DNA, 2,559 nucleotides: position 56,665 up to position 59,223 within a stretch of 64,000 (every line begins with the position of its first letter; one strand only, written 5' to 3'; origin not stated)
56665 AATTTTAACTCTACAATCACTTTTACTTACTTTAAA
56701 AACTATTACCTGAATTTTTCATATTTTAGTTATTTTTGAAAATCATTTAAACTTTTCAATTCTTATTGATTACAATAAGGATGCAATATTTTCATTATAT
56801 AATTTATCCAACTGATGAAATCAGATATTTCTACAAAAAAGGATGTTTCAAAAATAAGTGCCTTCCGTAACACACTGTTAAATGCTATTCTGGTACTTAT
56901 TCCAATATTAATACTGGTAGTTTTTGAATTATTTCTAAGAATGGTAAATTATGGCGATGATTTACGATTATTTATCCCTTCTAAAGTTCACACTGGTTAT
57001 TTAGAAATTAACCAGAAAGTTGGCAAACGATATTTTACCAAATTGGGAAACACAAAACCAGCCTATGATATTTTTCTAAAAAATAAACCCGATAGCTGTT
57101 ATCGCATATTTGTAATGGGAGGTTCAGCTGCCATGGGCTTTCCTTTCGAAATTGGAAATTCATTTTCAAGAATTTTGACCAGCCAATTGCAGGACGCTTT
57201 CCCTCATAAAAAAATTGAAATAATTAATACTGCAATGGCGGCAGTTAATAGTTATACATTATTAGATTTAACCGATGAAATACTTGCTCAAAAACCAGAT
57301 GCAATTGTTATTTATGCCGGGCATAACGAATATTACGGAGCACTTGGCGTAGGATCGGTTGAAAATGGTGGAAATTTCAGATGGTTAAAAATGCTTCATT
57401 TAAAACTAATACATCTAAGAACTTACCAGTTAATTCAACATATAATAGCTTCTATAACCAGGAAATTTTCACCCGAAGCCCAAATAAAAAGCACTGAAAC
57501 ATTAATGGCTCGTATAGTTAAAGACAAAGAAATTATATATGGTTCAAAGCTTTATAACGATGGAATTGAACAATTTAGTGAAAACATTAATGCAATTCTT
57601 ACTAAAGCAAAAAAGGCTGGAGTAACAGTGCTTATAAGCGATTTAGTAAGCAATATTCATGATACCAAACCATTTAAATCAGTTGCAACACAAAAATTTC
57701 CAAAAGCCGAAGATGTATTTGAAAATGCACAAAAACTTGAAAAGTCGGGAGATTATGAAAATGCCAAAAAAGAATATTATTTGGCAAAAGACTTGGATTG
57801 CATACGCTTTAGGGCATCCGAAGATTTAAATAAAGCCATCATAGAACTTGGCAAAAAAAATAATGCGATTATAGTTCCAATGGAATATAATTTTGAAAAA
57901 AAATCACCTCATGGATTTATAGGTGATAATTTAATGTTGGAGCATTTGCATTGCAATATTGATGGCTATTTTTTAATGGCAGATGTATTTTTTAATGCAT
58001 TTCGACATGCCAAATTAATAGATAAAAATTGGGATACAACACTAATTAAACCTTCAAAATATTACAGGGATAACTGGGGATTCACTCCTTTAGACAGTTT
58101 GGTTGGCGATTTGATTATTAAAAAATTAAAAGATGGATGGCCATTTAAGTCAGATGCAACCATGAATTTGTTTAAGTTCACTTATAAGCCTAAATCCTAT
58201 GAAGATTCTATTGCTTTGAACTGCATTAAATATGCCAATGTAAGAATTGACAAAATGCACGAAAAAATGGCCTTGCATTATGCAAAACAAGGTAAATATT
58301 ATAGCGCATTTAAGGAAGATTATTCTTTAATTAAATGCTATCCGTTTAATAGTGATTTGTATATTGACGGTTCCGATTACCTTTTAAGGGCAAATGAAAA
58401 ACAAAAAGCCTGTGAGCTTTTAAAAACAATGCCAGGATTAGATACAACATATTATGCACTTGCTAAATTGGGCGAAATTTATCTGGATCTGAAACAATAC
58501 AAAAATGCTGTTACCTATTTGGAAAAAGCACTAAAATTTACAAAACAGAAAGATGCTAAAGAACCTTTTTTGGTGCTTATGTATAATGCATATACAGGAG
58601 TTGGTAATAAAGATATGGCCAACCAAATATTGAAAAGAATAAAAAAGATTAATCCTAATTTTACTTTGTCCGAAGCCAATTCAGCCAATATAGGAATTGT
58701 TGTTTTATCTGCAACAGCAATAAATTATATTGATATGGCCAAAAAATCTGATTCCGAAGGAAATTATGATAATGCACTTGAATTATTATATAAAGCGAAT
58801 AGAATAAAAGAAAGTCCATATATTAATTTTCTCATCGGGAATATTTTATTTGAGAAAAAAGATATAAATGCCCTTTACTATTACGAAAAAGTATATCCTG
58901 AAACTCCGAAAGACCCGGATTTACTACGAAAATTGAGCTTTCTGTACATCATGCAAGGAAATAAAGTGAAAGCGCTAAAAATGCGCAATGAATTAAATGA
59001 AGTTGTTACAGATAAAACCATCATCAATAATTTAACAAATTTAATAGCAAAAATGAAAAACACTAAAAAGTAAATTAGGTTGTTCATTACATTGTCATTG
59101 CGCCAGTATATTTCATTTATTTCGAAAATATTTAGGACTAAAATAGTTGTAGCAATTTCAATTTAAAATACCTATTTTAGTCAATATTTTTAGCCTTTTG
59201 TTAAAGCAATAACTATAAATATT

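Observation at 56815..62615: Uncharacterised three-gene envelope module: SGNH-TPR protein, polytopic membrane protein with TPR-like tail, and CXXCH beta-propeller lipoprotein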

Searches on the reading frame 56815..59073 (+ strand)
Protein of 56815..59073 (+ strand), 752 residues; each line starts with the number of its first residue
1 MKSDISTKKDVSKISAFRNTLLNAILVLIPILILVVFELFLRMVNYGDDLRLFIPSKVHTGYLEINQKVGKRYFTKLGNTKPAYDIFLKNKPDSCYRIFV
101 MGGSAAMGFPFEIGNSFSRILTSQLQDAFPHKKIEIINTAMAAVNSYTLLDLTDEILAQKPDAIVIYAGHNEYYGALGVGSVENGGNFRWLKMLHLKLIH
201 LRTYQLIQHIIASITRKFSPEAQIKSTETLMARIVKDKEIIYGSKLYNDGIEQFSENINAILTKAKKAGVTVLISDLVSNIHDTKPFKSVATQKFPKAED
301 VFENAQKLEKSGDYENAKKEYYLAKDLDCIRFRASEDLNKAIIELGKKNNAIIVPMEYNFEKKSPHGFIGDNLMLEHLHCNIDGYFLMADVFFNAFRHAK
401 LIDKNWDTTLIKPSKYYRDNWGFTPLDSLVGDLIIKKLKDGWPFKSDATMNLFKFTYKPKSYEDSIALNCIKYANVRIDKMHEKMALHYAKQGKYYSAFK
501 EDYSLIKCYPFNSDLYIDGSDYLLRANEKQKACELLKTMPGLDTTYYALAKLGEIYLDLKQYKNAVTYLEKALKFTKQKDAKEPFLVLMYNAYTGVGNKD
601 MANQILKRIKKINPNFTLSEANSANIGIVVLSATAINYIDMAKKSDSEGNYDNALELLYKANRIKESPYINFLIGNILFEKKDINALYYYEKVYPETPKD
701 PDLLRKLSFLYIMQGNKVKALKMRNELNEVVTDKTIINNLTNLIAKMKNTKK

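Call 3: search_protein_families(library=pfam, proteins=[window:56815-59073:+], max_evalue=0.1)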
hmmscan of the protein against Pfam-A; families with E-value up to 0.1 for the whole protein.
window:56815-59073:+ (752 aa): 17 families
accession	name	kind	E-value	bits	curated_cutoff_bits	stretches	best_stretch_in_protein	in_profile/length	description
PF14559.12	TPR_19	-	8.6e-10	39.2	25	1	686-726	10-50/68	Tetratricopeptide repeat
PF13181.12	TPR_8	-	2.6e-06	27.6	25.7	1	548-575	3-30/34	Tetratricopeptide repeat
PF13472.12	Lipase_GDSL_2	-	1.2e-05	26.3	32.9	1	102-254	3-131/178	GDSL-like Lipase/Acylhydrolase family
PF13424.12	TPR_12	-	2e-05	25.1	30.1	1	550-574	7-31/77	Tetratricopeptide repeat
PF04212.24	MIT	-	3.1e-05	24.4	30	1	634-657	3-26/66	MIT (microtubule interacting and transport) domain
PF13431.12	TPR_17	-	4.9e-05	23.7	24.4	0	689-721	1-33/34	Tetratricopeptide repeat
PF07719.23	TPR_2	-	6.5e-05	23.2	27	1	547-575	2-30/34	Tetratricopeptide repeat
PF13428.12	TPR_14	-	0.00012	22.8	23.5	0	549-574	4-29/44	Tetratricopeptide repeat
PF12895.13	ANAPC3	-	0.00029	21.5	27.2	1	520-572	30-82/82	Anaphase-promoting complex, cyclosome, subunit 3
PF13374.12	TPR_10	-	0.0011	19.4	27.5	1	548-578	4-34/42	Tetratricopeptide repeat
PF00657.28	Lipase_GDSL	-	0.002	18.7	23.6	0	148-390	63-206/208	GDSL-like Lipase/Acylhydrolase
PF00515.34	TPR_1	-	0.0031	17.7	27.8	1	547-574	2-29/34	Tetratricopeptide repeat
PF13176.12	TPR_7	-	0.0036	17.7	27.9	1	548-576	1-31/36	Tetratricopeptide repeat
PF25058.1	ARM_TT21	-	0.0082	16.6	27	0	552-626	63-137/155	Tetratricopeptide repeat protein 21 ARM repeat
PF13432.12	TPR_16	-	0.029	15.3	32.7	0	547-574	32-59/65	Tetratricopeptide repeat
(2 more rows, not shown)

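Call 4: search_protein_families(library=ncbifam, proteins=[window:56815-59073:+], max_evalue=0.1)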
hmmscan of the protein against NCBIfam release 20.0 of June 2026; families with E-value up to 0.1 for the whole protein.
window:56815-59073:+ (752 aa): 11 families
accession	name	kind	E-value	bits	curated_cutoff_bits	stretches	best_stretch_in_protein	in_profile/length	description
TIGR02917.1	PEP_TPR_lipo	equivalog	1.2e-07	30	312.2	1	492-747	512-783/899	XrtA/PEP-CTERM system TPR-repeat protein PrsT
NF040959.1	MamA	equivalog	8.3e-07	28.7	200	1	480-616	38-172/204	magnetosome protein MamA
TIGR03939.1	PGA_TPR_OMP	equivalog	2.9e-05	22.5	366.65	1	474-674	14-211/800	poly-beta-1,6 N-acetyl-D-glucosamine export porin PgaA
NF052312.1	T9SS_PorW_SprE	equivalog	7.2e-05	21.6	250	1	528-692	156-315/716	type IX secretion system periplasmic lipoprotein PorW/SprE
NF002725.1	PRK02603.1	equivalog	0.00013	22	143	1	561-671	50-156/173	photosystem I assembly protein Ycf3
NF052415.1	T3SS_chap_SctY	equivalog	0.00025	21.5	70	1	524-608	17-102/106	type III secretion apparatus assembly chaperone SctY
TIGR02795.1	tol_pal_ybgF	equivalog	0.0004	21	90.1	1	538-617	31-110/119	tol-pal system protein YbgF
NF033920.0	C39_PA2778_fam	equivalog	0.0031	16.9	150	0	633-724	154-247/255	PA2778 family cysteine peptidase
NF047558.1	TPR_END_plus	domain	0.013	15.5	32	0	555-576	8-29/56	TPR end-of-group domain-containing protein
TIGR03302.1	OM_YfiO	subfamily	0.032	13.7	81.4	1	552-615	172-235/239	outer membrane protein assembly factor BamD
TIGR00540.1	TPR_hemY_coli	hypoth_equivalog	0.059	12.1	142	0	549-604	329-380/385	heme biosynthesis-associated TPR protein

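Call 10: find_homologous_proteins(query=window:56815-59073:+)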
Query window:56815-59073:+ (752 aa): 2534 proteins with E <= 0.001 among 8000 candidates; the best 120 are listed.
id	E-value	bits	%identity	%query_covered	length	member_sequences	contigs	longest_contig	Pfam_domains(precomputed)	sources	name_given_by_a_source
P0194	0.0e+0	1685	100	100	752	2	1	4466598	PF14559.13,PF13424.13,PF13181.13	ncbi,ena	-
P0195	2.1e-288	977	61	95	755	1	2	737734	PF13472.13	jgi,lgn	jgi:tetratricopeptide (TPR) repeat protein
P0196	3.0e-282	956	59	95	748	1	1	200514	PF14559.13,PF00515.35,PF13424.13,PF13428.13,PF13472.13,PF00657.29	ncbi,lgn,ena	-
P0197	7.2e-281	952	60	98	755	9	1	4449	PF13472.13,PF00657.29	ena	-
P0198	6.5e-235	800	53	93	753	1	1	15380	PF14559.13,PF13472.13,PF07719.24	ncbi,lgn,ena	-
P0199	1.2e-234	799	52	96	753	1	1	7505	PF14559.13,PF13431.13,PF00515.35,PF13424.13,PF13432.13,PF13428.13,PF13472.13,PF07719.24,PF00657.29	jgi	jgi:tetratricopeptide (TPR) repeat protein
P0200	6.7e-233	793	52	95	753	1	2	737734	PF14559.13,PF13431.13,PF13424.13,PF13428.13,PF13472.13,PF00657.29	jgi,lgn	jgi:tetratricopeptide (TPR) repeat protein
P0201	6.1e-231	787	52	94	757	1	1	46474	PF14559.13,PF13472.13,PF00657.29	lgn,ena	-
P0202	7.2e-231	786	51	94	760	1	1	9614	PF13431.13,PF13428.13,PF00657.29,PF14559.13,PF00515.35,PF12895.14,PF13424.13,PF13432.13,PF13472.13,PF13181.13,PF07719.24,PF13174.13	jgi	jgi:tetratricopeptide (TPR) repeat protein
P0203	2.2e-230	785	52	94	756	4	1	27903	PF14559.13,PF12895.14,PF13424.13,PF13428.13,PF13472.13,PF07719.24,PF00657.29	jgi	-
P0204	5.4e-227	774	51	94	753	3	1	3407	PF14559.13,PF13431.13,PF00515.35,PF12895.14,PF13424.13,PF13428.13,PF13472.13,PF00657.29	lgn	-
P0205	1.2e-222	759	51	94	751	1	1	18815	PF00515.35,PF13428.13,PF13181.13,PF07719.24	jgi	jgi:tetratricopeptide (TPR) repeat protein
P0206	1.8e-222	759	49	98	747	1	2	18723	PF14559.13,PF00515.35,PF13424.13,PF13428.13,PF13472.13,PF07719.24,PF00657.29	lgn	-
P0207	2.4e-220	752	50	94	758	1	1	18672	PF14559.13,PF13424.13,PF13428.13,PF07719.24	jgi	jgi:tetratricopeptide (TPR) repeat protein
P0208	2.4e-219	748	49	95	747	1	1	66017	PF14559.13,PF00515.35,PF13424.13,PF13428.13,PF13181.13,PF07719.24,PF00657.29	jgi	jgi:tetratricopeptide (TPR) repeat protein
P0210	2.9e-217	741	51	94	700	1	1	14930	PF14559.13,PF13424.13,PF13432.13,PF13428.13,PF13472.13,PF07719.24,PF00657.29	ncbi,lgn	-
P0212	1.4e-214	733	48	99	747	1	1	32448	PF14559.13,PF00515.35,PF13424.13,PF13428.13,PF13181.13,PF07719.24,PF00657.29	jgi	jgi:tetratricopeptide (TPR) repeat protein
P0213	1.5e-214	732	47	98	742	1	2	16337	PF14559.13,PF13424.13,PF13428.13,PF13472.13,PF07719.24,PF00657.29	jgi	-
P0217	1.8e-207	709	47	98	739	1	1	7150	PF14559.13,PF13472.13,PF00657.29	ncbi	-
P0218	6.7e-206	704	48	97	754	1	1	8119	PF14559.13,PF13424.13,PF13472.13,PF13181.13,PF07719.24,PF00657.29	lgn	-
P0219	2.6e-204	699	48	96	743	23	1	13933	PF14559.13,PF13424.13,PF13428.13,PF13472.13,PF07719.24,PF00657.29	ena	-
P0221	7.5e-203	694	45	97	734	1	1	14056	PF13428.13,PF13472.13,PF07719.24,PF00657.29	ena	-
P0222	9.8e-203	693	45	98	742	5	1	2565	PF14559.13,PF00515.35,PF13424.13,PF13428.13,PF13472.13,PF13181.13,PF07719.24,PF00657.29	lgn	-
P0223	1.3e-201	690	46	97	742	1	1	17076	PF14559.13,PF12895.14,PF13424.13,PF13428.13,PF13472.13,PF13181.13,PF07719.24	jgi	jgi:tetratricopeptide (TPR) repeat protein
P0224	5.5e-201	688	46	97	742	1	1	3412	PF14559.13,PF00515.35,PF13424.13,PF13176.13,PF13428.13,PF13472.13,PF13181.13,PF07719.24,PF00657.29,PF13374.13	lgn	-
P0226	2.1e-200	686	48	90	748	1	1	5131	PF00515.35,PF13424.13,PF13428.13,PF13472.13,PF13181.13,PF07719.24,PF00657.29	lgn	-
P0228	5.6e-200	684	46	98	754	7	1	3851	PF14559.13,PF13371.13,PF13472.13,PF07719.24,PF00657.29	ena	-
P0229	4.8e-199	681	45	98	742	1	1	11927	PF14559.13,PF13424.13,PF13428.13,PF13472.13,PF13181.13,PF07719.24,PF00657.29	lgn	-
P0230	6.4e-199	681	47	94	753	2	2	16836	PF14559.13,PF13472.13,PF07719.24,PF00657.29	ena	-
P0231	1.5e-198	680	45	98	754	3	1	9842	PF14559.13,PF13371.13,PF13472.13,PF07719.24,PF00657.29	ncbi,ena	-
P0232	1.9e-198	679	46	94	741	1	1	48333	PF14559.13,PF13472.13,PF07719.24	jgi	jgi:tetratricopeptide (TPR) repeat protein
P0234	2.6e-197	676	45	98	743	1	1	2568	PF14559.13,PF13371.13,PF00515.35,PF13424.13,PF13432.13,PF13428.13,PF13472.13,PF07719.24,PF00657.29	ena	-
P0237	4.5e-195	668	46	99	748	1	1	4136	PF13424.13,PF13472.13,PF13181.13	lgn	-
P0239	4.3e-194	665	46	97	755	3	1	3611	PF14559.13,PF13428.13,PF13472.13,PF07719.24,PF00657.29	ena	-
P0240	9.4e-192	657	45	98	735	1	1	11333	PF14559.13,PF25063.1,PF13431.13,PF00515.35,PF13428.13,PF13472.13,PF13181.13,PF00657.29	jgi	jgi:tetratricopeptide (TPR) repeat protein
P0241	1.1e-191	657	44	98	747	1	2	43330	PF13472.13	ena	-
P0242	1.0e-190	654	45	98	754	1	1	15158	PF14559.13,PF23914.2,PF00515.35,PF13424.13,PF13432.13,PF13428.13,PF13472.13,PF07719.24,PF00657.29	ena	-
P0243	1.4e-190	653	44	99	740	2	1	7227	PF13472.13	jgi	jgi:tetratricopeptide (TPR) repeat protein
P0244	1.6e-189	650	46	92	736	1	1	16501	PF14559.13,PF13472.13,PF00657.29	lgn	-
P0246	3.0e-188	646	47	94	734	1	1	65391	PF14559.13,PF13428.13,PF13472.13,PF07719.24,PF00657.29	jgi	jgi:tetratricopeptide (TPR) repeat protein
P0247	2.2e-187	643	44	99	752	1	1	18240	PF14559.13,PF00515.35,PF12895.14,PF13424.13,PF13176.13,PF13432.13,PF13428.13,PF13472.13,PF13181.13,PF07719.24,PF00657.29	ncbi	-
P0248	5.6e-187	641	44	97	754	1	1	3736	PF23914.2,PF00515.35,PF13424.13,PF13428.13,PF13472.13,PF13181.13,PF07719.24,PF00657.29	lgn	-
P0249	1.2e-186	640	43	97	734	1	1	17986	PF14559.13,PF07719.24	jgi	jgi:tetratricopeptide (TPR) repeat protein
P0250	3.9e-186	639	44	97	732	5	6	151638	PF14559.13,PF13424.13,PF13428.13,PF13472.13,PF07719.24,PF00657.29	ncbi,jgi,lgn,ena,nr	ncbi:MAG TPA: GDSL-type esterase/lipase family protein [Bacteroidales bacterium]|nr:GDSL-type estera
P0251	3.9e-186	639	44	94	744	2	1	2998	PF14559.13,PF12895.14,PF13472.13,PF00657.29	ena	-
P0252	8.0e-185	634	44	90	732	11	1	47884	PF14559.13,PF13424.13,PF13428.13,PF13472.13,PF07719.24,PF00657.29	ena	-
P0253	1.4e-184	633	45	96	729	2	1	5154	PF13472.13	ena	-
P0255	1.1e-182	627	43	98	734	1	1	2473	PF14559.13,PF13428.13,PF13472.13,PF00657.29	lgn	-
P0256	1.1e-182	627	45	93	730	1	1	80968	PF14559.13,PF00515.35,PF13424.13,PF13432.13,PF13428.13,PF13472.13,PF13181.13,PF07719.24,PF00657.29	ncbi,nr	ncbi:MAG: hypothetical protein N2662_04015 [Bacteroidales bacterium]|nr:hypothetical protein [Bacter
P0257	1.4e-182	627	44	98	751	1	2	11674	PF14559.13,PF00515.35,PF13424.13,PF13428.13,PF13472.13,PF13181.13,PF07719.24,PF00657.29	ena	-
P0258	1.5e-182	627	45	96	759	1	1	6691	PF14559.13,PF13428.13,PF13472.13,PF07719.24,PF00657.29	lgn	-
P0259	1.8e-182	626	43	99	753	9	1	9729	PF14559.13,PF13432.13,PF13428.13,PF13472.13,PF07719.24,PF00657.29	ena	-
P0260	3.5e-182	626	44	97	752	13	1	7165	PF14559.13,PF13472.13,PF00657.29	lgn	-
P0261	3.6e-182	626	45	96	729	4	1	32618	PF13472.13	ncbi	-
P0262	1.3e-181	624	44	92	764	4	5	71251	PF14559.13,PF13472.13,PF07719.24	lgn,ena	-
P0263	2.7e-181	623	44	93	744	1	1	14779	PF14559.13,PF12895.14,PF13428.13,PF13472.13,PF07719.24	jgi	jgi:tetratricopeptide (TPR) repeat protein/lysophospholipase L1-like esterase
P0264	6.9e-181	621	44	92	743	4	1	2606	PF14559.13,PF25058.2,PF12895.14,PF13472.13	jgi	-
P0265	1.7e-180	620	43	99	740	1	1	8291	PF14559.13,PF13472.13,PF13181.13,PF07719.24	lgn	-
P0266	3.7e-180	619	44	93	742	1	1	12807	PF14559.13,PF13472.13,PF00657.29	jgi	-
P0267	5.5e-180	618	44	95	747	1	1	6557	PF14559.13,PF12895.14,PF13428.13,PF13472.13,PF07719.24,PF00657.29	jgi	-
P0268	6.6e-180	618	45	94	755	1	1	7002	PF13428.13,PF13472.13,PF00657.29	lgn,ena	-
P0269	1.1e-179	617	45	92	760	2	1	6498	PF14559.13,PF13472.13,PF00657.29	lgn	-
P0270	1.1e-179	617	45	91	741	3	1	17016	PF14559.13,PF12895.14,PF13432.13,PF13472.13,PF07719.24,PF00657.29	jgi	-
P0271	1.7e-179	617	44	95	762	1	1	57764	PF14559.13,PF04212.25,PF12895.14,PF13428.13,PF13472.13,PF07719.24,PF00657.29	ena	-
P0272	1.8e-179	617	43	93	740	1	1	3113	PF14559.13,PF25058.2,PF13472.13,PF07719.24,PF00657.29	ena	-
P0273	4.9e-179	615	42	99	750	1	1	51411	PF14559.13,PF13428.13,PF13472.13,PF07719.24,PF00657.29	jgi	-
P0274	5.6e-179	615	43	96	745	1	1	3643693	PF14559.13,PF13472.13,PF00657.29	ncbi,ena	-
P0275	8.2e-179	614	44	91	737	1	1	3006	PF00515.35,PF13424.13,PF13432.13,PF13428.13,PF13181.13,PF07719.24,PF00657.29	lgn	-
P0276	1.9e-178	613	43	94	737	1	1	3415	PF14559.13,PF25058.2,PF12895.14,PF13432.13,PF13428.13,PF13472.13,PF07719.24,PF00657.29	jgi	jgi:tetratricopeptide (TPR) repeat protein/lysophospholipase L1-like esterase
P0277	2.9e-178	613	42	95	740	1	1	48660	PF14559.13,PF13431.13,PF25058.2,PF12895.14,PF13428.13,PF13472.13,PF07719.24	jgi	jgi:tetratricopeptide (TPR) repeat protein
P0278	9.2e-178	611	44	93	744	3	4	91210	PF14559.13,PF12895.14,PF13428.13,PF13472.13,PF07719.24,PF00657.29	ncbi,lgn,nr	ncbi:MAG: hypothetical protein NTX44_10630 [Ignavibacteriales bacterium]|nr:hypothetical protein [Ig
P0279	1.4e-177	610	43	99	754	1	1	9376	PF14559.13,PF00515.35,PF13424.13,PF13176.13,PF21033.5,PF13432.13,PF13428.13,PF13472.13,PF13181.13,PF00657.29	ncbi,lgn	-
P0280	1.7e-177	610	43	95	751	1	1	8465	PF14559.13,PF00515.35,PF13424.13,PF13428.13,PF13472.13,PF07719.24,PF00657.29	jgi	-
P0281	2.9e-177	609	42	94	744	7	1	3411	PF13472.13,PF00657.29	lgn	-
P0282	3.1e-177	609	43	95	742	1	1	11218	PF14559.13,PF13472.13,PF00657.29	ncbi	-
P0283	3.9e-177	609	45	91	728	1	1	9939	PF14559.13,PF13424.13,PF13472.13,PF00657.29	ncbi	-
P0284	4.5e-177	609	42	95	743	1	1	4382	PF14559.13,PF12895.14,PF13432.13,PF13472.13,PF07719.24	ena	-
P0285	4.9e-177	609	43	96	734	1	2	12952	PF14559.13,PF13424.13,PF13428.13,PF13472.13,PF07719.24,PF00657.29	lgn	-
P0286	5.2e-177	608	43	97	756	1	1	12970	PF13371.13,PF00515.35,PF13424.13,PF13432.13,PF13428.13,PF13472.13,PF13181.13,PF07719.24,PF00657.29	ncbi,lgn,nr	ncbi:MAG: hypothetical protein JXR22_08745 [Prolixibacteraceae bacterium]|nr:hypothetical protein [P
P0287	7.9e-177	608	44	93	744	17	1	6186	PF14559.13,PF12895.14,PF13428.13,PF07719.24,PF00657.29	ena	-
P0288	8.8e-177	608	44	90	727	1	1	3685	PF14559.13,PF25062.2,PF25058.2,PF13472.13,PF07719.24,PF00657.29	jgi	jgi:tetratricopeptide (TPR) repeat protein/lysophospholipase L1-like esterase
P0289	1.2e-176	607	44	93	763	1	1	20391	PF14559.13,PF12895.14,PF13472.13,PF00657.29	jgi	jgi:tetratricopeptide (TPR) repeat protein/lysophospholipase L1-like esterase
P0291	1.7e-176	607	42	94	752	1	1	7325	PF14559.13,PF00515.35,PF13424.13,PF13428.13,PF13472.13,PF07719.24,PF00657.29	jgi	-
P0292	1.9e-176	607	43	98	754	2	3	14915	PF13424.13,PF13428.13,PF13472.13,PF00657.29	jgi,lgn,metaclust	metaclust:\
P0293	3.7e-176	606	43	95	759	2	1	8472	PF14559.13,PF13432.13,PF13428.13,PF13472.13,PF07719.24,PF00657.29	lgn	-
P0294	3.7e-176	606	43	96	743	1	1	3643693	PF14559.13,PF25058.2,PF12895.14,PF13432.13,PF13472.13,PF07719.24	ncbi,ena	-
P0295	4.5e-176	605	43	97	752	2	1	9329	PF14559.13,PF00515.35,PF13424.13,PF13428.13,PF13472.13,PF07719.24,PF00657.29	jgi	jgi:tetratricopeptide (TPR) repeat protein/lysophospholipase L1-like esterase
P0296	5.3e-176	605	42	96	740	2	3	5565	PF14559.13,PF25058.2,PF12895.14,PF13472.13,PF07719.24,PF00657.29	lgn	-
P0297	7.2e-176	605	43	94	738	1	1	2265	PF14559.13,PF12895.14,PF13428.13,PF13472.13,PF07719.24,PF00657.29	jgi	jgi:tetratricopeptide (TPR) repeat protein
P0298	8.8e-176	604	43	97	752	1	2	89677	PF14559.13,PF00515.35,PF13424.13,PF13176.13,PF13428.13,PF13472.13,PF07719.24,PF00657.29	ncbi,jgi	-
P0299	9.3e-176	604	43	97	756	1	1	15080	PF13371.13,PF13432.13,PF13428.13,PF13472.13,PF07719.24,PF00657.29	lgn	-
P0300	1.4e-175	604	43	93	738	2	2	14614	PF14559.13,PF25058.2,PF12895.14,PF13428.13,PF13472.13,PF07719.24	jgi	jgi:tetratricopeptide (TPR) repeat protein/lysophospholipase L1-like esterase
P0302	1.6e-175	604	45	88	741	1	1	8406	PF13428.13,PF13472.13,PF00657.29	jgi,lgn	jgi:tetratricopeptide (TPR) repeat protein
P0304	3.8e-175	602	44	94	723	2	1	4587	PF14559.13,PF25058.2,PF12895.14,PF13428.13,PF13472.13,PF07719.24,PF00657.29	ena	-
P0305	4.2e-175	602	43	94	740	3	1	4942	PF14559.13,PF13472.13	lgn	-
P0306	4.4e-175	602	42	91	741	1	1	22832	PF14559.13,PF13472.13,PF00657.29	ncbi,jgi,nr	ncbi:MAG: hypothetical protein EHM64_05760 [Ignavibacteriae bacterium]|nr:MAG: hypothetical protein 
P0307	6.4e-175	602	43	92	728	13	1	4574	PF14559.13,PF25058.2,PF13428.13,PF13472.13,PF00657.29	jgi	jgi:tetratricopeptide (TPR) repeat protein/lysophospholipase L1-like esterase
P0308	8.8e-175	601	45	90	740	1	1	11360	PF14559.13,PF12895.14,PF13428.13,PF13472.13,PF07719.24,PF00657.29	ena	-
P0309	1.3e-174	601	44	94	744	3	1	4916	PF14559.13,PF25058.2,PF12895.14,PF13424.13,PF13432.13,PF13428.13,PF13472.13,PF13181.13,PF07719.24,PF00657.29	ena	-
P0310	2.0e-174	600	42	94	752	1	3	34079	PF14559.13,PF13424.13,PF13176.13,PF13428.13,PF13472.13,PF13181.13,PF07719.24,PF00657.29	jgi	jgi:tetratricopeptide (TPR) repeat protein/lysophospholipase L1-like esterase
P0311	2.7e-174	599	42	99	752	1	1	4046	PF14559.13,PF00515.35,PF13424.13,PF13176.13,PF13432.13,PF13428.13,PF13472.13,PF07719.24,PF00657.29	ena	-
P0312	3.3e-174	599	42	94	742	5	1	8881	PF14559.13,PF12895.14,PF13472.13,PF07719.24,PF00657.29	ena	-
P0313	4.9e-174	599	42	99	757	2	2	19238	PF14559.13,PF13424.13,PF13176.13,PF13428.13,PF13472.13,PF07719.24,PF00657.29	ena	-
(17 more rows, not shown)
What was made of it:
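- On SGNH/GDSL hydrolases, gene 1: Many homologs carry precomputed PF13472 or PF00657 labels (call 10).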

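Call 36: find_encoding_contigs(protein=P0194, flank=10000, max_places=3)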
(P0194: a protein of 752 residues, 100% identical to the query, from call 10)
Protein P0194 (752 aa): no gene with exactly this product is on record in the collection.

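Call 44: find_encoding_contigs(protein=P0249, flank=10000, max_places=2)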
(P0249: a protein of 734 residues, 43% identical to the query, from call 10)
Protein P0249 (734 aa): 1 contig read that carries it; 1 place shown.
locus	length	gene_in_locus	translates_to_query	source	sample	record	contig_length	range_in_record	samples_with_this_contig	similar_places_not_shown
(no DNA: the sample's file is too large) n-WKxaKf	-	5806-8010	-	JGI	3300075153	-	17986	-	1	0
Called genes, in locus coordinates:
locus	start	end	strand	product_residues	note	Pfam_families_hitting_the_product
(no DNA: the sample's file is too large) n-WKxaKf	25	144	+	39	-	-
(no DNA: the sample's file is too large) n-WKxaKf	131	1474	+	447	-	PF00206:Lyase_1, PF08328:ASL_C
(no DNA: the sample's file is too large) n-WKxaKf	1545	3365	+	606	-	PF00664:ABC_membrane, PF00005:ABC_tran, PF02463:SMC_N (faint)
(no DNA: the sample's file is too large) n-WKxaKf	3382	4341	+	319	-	-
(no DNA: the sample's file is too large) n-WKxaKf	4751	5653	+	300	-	PF06452:CBM9_1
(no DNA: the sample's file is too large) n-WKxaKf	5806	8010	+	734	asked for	PF07719:TPR_2 (faint), PF14559:TPR_19 (faint)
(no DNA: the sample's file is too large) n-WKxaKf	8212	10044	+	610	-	PF19529:DUF6057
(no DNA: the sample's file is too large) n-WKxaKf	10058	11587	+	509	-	PF00930:DPPIV_N (faint), PF26550:Tricorn_2nd, PF07676:PD40 (weak), PF26549:Tricorn_N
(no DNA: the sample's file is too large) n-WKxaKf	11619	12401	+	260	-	PF00459:Inositol_P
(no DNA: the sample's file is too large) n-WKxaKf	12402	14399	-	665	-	PF22848:ASD1_dom, PF06964:Alpha-L-AF_C, PF07691:PA14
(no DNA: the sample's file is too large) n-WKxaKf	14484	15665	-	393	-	PF04041:Glyco_hydro_130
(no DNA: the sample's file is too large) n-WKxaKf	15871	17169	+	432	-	PF22244:GCE_fung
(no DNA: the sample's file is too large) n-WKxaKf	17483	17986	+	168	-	?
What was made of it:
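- Tried and rejected: Newer Pfam labels PF26549 and PF26550 on gene 3 homologs: I hoped these were informative, but they are Tricorn_N and Tricorn_2nd, which are plain propeller domains (call 44).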
